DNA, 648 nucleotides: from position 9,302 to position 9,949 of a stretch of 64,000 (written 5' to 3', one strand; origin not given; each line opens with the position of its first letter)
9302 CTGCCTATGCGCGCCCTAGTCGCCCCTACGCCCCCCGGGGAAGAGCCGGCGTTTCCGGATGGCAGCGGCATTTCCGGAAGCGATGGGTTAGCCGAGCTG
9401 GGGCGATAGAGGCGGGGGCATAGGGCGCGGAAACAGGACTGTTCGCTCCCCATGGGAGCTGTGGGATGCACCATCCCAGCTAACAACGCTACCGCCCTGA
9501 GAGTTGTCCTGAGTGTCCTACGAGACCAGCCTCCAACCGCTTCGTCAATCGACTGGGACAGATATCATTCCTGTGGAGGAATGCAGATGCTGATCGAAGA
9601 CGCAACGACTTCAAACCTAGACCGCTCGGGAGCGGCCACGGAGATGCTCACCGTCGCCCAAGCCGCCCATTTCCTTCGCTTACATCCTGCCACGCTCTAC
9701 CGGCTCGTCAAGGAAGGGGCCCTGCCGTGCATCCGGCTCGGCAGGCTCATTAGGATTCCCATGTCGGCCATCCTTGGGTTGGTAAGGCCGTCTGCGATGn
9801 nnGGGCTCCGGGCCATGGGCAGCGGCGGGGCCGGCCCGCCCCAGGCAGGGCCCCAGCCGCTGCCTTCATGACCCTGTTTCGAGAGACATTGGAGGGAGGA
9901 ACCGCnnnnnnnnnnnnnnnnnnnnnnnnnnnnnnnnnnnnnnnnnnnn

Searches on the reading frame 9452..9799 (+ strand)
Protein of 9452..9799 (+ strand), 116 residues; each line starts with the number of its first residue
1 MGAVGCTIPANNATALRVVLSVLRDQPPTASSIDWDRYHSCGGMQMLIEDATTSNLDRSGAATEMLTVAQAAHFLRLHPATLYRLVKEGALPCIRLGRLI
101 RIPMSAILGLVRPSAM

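Call 4: search_protein_families(library=pfam, proteins=[window:9452-9799:+], max_evalue=0.1)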
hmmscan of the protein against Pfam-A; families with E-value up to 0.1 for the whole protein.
window:9452-9799:+ (116 aa): 6 families
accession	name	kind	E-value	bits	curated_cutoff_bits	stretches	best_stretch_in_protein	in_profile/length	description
PF12728.13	HTH_17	-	5.2e-13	49.5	27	1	65-108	1-44/51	Helix-turn-helix domain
PF13551.12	HTH_29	-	0.0017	18.8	28.1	1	62-87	9-34/64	Winged helix-turn helix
PF00376.29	MerR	-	0.011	16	28.2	1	67-95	1-30/38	MerR family regulatory protein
PF13338.12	AbiEi_4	-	0.028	14.9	25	1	66-91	14-38/49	Transcriptional regulator, AbiEi antitoxin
PF20432.4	Xre-like-HTH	-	0.085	13.6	25.8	0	66-101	24-60/63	Antitoxin Xre-like helix-turn-helix domain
PF13542.12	HTH_Tnp_ISL3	-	0.096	12.6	27.4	0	62-88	24-49/51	Helix-turn-helix domain of transposase family ISL3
